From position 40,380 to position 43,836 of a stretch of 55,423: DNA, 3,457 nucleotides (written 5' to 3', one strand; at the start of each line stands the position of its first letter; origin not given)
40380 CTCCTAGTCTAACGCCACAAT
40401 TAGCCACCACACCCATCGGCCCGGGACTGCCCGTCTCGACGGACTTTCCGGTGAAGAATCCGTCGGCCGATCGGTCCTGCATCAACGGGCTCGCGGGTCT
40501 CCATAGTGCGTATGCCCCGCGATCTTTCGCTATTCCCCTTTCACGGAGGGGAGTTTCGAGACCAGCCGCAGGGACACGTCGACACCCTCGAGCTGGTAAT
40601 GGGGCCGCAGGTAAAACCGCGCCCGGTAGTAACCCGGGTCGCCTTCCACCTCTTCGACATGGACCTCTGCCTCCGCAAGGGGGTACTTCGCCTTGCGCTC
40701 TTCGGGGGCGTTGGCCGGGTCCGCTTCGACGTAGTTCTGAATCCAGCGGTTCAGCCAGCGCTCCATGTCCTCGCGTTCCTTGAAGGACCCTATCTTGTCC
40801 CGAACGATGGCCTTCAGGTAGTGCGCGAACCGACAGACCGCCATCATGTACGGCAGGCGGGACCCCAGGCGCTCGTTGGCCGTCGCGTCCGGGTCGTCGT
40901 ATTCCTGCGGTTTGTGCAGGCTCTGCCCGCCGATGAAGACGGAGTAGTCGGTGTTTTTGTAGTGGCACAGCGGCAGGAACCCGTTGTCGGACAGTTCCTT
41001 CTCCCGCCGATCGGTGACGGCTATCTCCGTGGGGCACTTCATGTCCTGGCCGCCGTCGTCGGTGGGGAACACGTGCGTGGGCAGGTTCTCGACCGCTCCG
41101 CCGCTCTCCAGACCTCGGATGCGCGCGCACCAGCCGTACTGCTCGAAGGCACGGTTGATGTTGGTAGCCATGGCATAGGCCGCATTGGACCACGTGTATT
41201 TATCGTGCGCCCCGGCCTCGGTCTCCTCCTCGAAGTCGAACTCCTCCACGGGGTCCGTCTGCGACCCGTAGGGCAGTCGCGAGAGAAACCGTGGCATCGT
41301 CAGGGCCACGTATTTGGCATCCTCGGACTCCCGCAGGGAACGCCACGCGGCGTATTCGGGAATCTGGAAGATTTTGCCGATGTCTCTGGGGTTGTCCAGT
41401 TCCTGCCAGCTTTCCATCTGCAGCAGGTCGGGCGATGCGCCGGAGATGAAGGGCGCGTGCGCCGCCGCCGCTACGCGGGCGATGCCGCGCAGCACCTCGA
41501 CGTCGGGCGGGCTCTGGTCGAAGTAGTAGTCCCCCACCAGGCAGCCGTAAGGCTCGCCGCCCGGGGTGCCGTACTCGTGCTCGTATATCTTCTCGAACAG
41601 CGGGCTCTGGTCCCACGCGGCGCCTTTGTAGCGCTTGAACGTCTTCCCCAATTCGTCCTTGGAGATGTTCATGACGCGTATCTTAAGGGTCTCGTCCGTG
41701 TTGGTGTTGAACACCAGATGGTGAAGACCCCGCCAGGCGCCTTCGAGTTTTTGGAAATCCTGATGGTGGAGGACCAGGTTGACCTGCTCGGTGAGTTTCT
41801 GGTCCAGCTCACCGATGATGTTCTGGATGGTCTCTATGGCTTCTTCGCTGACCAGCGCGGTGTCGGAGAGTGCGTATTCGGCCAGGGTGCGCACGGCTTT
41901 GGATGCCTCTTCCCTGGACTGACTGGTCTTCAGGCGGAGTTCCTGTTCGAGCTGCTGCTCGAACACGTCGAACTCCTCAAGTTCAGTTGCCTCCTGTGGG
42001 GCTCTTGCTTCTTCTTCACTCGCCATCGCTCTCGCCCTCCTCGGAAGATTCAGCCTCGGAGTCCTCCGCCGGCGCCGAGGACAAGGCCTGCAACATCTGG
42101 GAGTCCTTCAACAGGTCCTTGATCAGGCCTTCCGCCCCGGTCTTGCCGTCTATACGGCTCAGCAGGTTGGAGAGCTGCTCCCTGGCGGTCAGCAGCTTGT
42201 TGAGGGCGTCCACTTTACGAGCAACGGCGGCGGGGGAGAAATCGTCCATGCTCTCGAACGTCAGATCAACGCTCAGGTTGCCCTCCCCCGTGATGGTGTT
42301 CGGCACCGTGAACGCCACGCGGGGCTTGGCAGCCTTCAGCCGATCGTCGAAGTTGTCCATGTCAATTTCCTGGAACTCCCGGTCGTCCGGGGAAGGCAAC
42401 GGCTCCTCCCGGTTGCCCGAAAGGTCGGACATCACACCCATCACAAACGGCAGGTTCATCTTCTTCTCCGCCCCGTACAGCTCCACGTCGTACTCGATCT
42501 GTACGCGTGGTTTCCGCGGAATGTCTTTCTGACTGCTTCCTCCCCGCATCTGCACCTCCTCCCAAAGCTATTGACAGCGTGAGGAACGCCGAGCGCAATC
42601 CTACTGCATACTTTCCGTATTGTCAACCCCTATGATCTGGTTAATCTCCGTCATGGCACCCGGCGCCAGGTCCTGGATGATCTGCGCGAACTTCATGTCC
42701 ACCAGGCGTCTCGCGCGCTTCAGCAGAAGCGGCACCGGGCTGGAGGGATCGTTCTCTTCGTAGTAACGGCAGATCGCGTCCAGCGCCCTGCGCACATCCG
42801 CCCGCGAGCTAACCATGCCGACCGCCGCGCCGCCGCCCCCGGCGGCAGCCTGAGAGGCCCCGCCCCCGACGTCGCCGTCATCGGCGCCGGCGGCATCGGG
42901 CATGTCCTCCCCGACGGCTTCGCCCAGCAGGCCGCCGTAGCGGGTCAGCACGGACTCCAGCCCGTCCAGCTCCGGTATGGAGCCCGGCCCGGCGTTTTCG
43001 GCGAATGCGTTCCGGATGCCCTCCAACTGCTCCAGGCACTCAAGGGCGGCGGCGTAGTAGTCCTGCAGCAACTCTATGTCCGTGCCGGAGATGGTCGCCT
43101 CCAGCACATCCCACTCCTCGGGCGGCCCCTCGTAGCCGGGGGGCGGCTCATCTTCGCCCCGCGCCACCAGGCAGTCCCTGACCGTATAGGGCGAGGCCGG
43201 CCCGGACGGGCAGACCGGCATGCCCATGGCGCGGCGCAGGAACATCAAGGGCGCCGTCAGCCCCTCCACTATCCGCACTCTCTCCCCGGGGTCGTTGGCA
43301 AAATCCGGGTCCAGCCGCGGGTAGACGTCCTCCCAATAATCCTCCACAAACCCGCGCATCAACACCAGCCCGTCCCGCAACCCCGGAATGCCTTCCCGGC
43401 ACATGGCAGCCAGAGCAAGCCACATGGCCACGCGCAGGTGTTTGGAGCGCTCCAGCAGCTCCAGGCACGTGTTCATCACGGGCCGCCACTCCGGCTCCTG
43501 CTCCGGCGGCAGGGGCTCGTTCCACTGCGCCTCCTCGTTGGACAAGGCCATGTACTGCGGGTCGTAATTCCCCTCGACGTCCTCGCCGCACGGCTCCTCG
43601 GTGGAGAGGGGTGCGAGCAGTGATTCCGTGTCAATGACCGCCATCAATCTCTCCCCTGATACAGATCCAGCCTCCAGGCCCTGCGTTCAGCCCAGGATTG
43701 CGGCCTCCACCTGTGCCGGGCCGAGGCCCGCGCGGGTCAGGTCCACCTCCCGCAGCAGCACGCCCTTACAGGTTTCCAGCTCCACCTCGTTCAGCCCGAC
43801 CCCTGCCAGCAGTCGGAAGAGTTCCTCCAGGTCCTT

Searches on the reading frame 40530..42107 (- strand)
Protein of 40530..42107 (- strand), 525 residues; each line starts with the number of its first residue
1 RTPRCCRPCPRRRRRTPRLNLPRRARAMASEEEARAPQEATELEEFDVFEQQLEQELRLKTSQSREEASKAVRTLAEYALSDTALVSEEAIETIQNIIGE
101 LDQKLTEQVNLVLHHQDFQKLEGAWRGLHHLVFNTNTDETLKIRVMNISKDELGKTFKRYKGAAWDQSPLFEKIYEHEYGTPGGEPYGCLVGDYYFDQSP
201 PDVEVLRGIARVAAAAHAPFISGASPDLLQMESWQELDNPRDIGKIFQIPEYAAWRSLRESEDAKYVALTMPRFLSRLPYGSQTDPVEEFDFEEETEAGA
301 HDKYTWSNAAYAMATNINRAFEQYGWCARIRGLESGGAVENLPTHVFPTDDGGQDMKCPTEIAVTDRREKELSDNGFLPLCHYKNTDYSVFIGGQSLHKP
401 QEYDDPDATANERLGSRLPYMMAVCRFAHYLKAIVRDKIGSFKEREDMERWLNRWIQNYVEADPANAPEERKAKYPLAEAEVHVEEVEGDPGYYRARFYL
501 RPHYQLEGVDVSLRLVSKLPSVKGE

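Call 9: search_protein_families(library=pfam, proteins=[window:40530-42107:-], max_evalue=0.01)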
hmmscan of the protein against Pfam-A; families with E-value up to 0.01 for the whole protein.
window:40530-42107:- (525 aa): 2 families
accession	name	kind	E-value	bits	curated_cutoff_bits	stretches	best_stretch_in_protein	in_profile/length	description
PF05943.17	VipB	-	4.2e-135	450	27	1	96-398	2-301/301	EvpB/VC_A0108, tail sheath N-terminal domain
PF18945.5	VipB_2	-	1.3e-45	154.7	27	1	408-519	2-112/112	EvpB/VC_A0108, tail sheath gpW/gp25-like domain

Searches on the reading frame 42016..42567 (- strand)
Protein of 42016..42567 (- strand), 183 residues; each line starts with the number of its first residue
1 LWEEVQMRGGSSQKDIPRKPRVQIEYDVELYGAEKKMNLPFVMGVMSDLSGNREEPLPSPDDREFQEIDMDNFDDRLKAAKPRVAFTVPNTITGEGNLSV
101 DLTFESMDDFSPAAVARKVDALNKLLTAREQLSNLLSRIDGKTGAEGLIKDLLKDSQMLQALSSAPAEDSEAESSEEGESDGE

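Call 49: search_protein_families(library=pfam, proteins=[window:42016-42567:-], max_evalue=5)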
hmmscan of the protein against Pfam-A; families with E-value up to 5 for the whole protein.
window:42016-42567:- (183 aa): 1 family
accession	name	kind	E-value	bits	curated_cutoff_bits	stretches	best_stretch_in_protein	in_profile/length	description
PF05591.17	T6SS_VipA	-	9.7e-55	185.1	24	1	18-164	5-152/155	Type VI secretion system, VipA, VC_A0107 or Hcp2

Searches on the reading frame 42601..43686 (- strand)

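Call 9: search_protein_families(library=pfam, proteins=[window:42601-43686:-], max_evalue=0.01)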
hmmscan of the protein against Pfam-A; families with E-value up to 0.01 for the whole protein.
window:42601-43686:- (361 aa): 1 family
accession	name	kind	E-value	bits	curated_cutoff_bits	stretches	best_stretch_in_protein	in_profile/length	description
PF06812.17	ImpA_N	-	1.5e-27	96.5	26.9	1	24-143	1-117/119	ImpA, N-terminal, type VI secretion system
